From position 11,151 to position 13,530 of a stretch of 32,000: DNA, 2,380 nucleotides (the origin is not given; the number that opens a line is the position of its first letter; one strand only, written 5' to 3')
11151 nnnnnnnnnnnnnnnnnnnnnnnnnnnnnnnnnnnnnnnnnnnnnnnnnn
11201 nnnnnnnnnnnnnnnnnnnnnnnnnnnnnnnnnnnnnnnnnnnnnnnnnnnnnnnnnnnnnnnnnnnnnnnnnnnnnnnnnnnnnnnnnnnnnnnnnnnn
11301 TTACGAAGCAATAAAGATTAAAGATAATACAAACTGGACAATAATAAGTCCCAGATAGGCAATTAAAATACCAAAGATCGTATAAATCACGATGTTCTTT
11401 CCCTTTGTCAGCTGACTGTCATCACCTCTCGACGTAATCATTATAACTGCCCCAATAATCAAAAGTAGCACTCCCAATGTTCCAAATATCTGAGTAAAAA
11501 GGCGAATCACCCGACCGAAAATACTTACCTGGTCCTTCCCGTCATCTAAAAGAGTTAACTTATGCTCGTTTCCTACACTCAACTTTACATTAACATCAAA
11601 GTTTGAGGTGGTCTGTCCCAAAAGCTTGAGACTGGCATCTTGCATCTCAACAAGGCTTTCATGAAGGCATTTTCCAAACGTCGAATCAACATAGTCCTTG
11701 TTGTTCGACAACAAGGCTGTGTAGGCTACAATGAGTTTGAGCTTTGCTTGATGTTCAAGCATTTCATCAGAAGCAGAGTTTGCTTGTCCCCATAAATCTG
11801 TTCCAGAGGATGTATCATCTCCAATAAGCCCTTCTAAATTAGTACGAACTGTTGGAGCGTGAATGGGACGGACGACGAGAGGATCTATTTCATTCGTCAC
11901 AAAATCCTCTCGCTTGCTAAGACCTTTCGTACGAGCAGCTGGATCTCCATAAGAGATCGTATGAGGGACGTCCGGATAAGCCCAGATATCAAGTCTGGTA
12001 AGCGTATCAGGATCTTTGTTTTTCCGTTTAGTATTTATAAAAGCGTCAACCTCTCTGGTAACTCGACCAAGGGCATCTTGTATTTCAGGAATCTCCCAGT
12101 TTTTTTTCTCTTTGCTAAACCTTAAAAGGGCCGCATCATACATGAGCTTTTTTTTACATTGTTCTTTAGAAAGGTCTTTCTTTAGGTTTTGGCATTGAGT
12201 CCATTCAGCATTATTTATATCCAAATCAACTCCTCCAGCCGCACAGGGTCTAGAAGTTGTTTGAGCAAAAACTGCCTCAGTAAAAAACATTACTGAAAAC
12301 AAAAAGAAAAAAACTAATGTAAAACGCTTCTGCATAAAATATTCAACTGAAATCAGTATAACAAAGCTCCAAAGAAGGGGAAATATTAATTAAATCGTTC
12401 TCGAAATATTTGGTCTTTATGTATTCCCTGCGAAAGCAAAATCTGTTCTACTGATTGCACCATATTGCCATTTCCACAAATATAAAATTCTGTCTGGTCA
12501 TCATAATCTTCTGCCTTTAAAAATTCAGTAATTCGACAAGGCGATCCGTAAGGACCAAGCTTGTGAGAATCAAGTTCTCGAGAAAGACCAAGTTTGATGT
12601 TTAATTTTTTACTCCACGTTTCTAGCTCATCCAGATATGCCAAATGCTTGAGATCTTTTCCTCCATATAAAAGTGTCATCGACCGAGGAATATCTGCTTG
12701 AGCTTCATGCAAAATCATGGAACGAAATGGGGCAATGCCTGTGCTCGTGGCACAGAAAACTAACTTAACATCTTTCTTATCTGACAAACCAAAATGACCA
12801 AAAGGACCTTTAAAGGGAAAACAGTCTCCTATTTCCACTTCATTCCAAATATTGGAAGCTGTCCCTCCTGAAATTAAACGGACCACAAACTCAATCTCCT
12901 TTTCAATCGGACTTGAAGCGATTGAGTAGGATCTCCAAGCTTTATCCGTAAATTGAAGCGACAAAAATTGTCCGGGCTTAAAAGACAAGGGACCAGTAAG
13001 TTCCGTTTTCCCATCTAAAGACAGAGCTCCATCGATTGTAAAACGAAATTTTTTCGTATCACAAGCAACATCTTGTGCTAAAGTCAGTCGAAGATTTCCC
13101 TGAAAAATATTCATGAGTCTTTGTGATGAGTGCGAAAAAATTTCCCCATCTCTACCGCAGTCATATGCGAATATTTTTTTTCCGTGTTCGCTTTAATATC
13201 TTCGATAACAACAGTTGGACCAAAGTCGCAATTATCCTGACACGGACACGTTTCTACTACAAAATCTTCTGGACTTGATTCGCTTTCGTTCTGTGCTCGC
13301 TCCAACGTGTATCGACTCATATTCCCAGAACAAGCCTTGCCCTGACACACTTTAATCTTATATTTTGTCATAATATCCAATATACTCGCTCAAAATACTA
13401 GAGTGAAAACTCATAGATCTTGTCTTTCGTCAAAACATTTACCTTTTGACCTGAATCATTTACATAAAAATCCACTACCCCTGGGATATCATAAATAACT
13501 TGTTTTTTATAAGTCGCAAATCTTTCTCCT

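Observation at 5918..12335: Minus-strand five-gene cluster combining pilin-like anchors, two CAP domains and a solenoid protein: candidate undescribed surface display or host-interaction system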

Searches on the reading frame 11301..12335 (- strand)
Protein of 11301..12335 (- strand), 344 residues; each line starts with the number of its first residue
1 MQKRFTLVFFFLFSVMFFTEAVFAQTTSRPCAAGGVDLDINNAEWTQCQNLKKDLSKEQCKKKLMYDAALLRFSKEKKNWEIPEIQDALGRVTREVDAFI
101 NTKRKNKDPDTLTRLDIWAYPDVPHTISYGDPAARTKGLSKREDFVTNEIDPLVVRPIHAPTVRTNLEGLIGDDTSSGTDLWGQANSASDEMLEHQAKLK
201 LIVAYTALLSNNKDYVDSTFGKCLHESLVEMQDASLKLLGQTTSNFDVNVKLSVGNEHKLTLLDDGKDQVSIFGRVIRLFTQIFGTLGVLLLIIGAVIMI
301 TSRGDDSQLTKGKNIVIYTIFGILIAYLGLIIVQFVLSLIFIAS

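Call 3: search_protein_families(library=pfam, proteins=[window:11301-12335:-], max_evalue=1)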
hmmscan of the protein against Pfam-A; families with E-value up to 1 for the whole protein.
window:11301-12335:- (344 aa): 4 families
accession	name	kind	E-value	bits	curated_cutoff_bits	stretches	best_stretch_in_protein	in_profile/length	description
PF18895.5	T4SS_pilin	-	5.3e-06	26.9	26.6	1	276-336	12-71/71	Type IV secretion system pilin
PF23800.1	DUF7176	-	0.14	13.1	27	1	290-320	8-38/94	Family of unknown function (DUF7176)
PF20924.2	RLIP76_Ral-bd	-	0.48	11.1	24.5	0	73-95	27-49/49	RLIP76, Ral binding domain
PF09716.15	ETRAMP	-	0.61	10.6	29.1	0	5-66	6-55/81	Malarial early transcribed membrane protein (ETRAMP)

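Call 4: search_protein_families(library=ncbifam, proteins=[window:11301-12335:-], max_evalue=1)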
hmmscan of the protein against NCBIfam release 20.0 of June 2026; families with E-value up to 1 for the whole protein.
window:11301-12335:- (344 aa): 1 family
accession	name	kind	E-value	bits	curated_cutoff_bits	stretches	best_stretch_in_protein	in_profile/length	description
NF058582.1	Microco_LAVTG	domain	0.38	10.9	27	1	286-303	15-32/34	LAVTG motif-containing sortase-dependent surface protein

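Call 19: list_cluster_members(proteins=[P0001, window:11301-12335:-, window:7769-8929:-, window:5918-7624:-, window:8932-9264:-, window:2724-3779:+, window:1876-2727:+, window:1466-1879:+])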
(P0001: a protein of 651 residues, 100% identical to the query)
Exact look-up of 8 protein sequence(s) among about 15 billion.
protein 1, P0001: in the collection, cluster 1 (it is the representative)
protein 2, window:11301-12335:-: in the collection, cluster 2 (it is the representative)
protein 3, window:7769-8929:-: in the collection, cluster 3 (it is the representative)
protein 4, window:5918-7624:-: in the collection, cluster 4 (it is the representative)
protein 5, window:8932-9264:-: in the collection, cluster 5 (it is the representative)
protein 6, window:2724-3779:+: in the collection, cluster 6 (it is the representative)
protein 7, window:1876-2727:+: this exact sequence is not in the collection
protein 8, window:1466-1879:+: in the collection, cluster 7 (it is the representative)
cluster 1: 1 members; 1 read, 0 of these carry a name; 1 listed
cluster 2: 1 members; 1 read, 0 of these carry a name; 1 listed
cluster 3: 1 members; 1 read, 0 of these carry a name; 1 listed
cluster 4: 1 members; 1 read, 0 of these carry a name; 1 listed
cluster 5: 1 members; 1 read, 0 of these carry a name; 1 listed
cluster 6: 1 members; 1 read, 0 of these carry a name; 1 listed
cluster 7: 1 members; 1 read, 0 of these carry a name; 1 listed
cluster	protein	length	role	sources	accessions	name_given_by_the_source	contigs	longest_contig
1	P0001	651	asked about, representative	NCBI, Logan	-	-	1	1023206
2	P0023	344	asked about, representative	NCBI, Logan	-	-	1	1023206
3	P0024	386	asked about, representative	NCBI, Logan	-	-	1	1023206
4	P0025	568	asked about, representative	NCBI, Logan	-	-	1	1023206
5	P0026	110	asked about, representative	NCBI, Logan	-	-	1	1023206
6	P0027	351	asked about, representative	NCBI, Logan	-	-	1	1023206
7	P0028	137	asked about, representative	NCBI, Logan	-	-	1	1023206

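Call 24: find_related_loci(query=A1, collection=genome_contigs, flank=10000)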
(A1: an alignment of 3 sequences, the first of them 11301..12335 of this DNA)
Query A1 (344 aa) in genome_contigs; peptide patterns used: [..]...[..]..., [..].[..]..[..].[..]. (x = any residue, [..] = any of these).
142 stretches matched a pattern; 4 encode a relative of the query (tblastn E <= 1e-3); 4 distinct loci.
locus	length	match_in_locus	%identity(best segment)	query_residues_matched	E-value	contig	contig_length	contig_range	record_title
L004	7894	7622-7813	42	270-333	3e-7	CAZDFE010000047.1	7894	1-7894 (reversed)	MAG TPA_asm: uncultured Candidatus Peribacteria bacterium isolate SRP296810_co1_349 genome assembly, contig: NODE_12542_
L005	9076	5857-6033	40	270-328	5e-6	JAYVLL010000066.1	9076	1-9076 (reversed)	MAG: Candidatus Gracilibacteria bacterium isolate GL54_UP_metabinner_14 GL54_UP_metabinner_14_65, whole genome shotgun s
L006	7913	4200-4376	42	270-328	7e-6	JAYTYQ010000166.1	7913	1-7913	MAG: Candidatus Gracilibacteria bacterium isolate GFS_6143 GFS_6143_165, whole genome shotgun sequence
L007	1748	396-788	46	270-325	2e-5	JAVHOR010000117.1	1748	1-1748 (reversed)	MAG: Patescibacteria group bacterium isolate WB01no4_38_11 NODE_59072_length_1748_cov_5.259894, whole genome shotgun seq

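Call 62: find_related_loci(query=A1, collection=metagenome_contigs, flank=10000)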
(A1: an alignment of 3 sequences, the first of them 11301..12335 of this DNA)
Query A1 (344 aa) in metagenome_contigs; peptide patterns used: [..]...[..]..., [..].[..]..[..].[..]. (x = any residue, [..] = any of these).
190 stretches matched a pattern; 1 encode a relative of the query (tblastn E <= 1e-3); 1 distinct loci.
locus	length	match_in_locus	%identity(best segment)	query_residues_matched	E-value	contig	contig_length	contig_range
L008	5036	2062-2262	34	274-340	1e-9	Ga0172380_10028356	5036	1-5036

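Call 65: predict_structure(protein=window:11301-12335:-)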
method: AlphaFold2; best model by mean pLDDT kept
length: 344 residues; sequences in the alignment: 1
mean_pLDDT: 44.7   pTM: 0.27
mean pLDDT of the five models: 44.7, 43.0, 42.5, 42.3, 41.4
residues with pLDDT >= 90: 0; 70-90: 30; 50-70: 64; < 50: 250
segments of 3 or more residues with pLDDT < 50: 20-52, 57-221, 230-270, 342-344
pLDDT, mean of each block of 10 residues (from residue 1): 58 60 40 34 43 48 44 38 39 42 40 32 28 31 25 22 29 34 36 44 46 44 48 44 32 30 40 62 72 71 57 67 75 64 49
secondary structure, 60 per line:
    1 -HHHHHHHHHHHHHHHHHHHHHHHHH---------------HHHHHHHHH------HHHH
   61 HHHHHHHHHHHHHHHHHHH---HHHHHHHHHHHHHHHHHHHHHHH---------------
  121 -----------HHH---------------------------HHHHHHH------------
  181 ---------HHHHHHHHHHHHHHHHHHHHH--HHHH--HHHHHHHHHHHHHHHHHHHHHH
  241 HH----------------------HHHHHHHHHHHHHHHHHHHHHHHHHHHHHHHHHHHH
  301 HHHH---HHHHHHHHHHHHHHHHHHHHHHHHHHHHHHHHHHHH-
elements in order: H2-26 H42-50 H57-79 H83-105 H162-168 H190-210 H213-216 H219-242 H265-304 H308-343

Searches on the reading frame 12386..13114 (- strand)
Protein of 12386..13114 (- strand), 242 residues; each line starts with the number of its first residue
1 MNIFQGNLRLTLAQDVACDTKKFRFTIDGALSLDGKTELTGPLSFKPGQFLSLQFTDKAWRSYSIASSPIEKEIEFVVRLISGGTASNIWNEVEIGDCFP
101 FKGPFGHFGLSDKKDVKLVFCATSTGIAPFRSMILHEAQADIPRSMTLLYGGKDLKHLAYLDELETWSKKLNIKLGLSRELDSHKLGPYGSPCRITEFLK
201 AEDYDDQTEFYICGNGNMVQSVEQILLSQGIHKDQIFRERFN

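Call 8: search_protein_families(library=pfam, proteins=[window:12386-13114:-], max_evalue=0.001)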
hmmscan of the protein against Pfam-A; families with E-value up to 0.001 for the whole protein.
window:12386-13114:- (242 aa): 2 families
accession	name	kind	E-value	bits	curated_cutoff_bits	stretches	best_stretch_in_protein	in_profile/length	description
PF00175.26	NAD_binding_1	-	1.4e-13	51.8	22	1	122-223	3-108/109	Oxidoreductase NAD-binding domain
PF00970.30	FAD_binding_6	-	5.6e-13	49.5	21.1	1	9-108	3-97/99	Oxidoreductase FAD-binding domain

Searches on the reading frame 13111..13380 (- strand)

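Call 8: search_protein_families(library=pfam, proteins=[window:13111-13380:-], max_evalue=0.001)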
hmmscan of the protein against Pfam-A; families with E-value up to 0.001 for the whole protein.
window:13111-13380:- (89 aa): 1 family
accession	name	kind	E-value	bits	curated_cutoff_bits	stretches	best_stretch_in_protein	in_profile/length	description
PF01257.25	2Fe-2S_thioredx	-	2.1e-05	24.9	24.8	1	5-72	64-131/145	Thioredoxin-like [2Fe-2S] ferredoxin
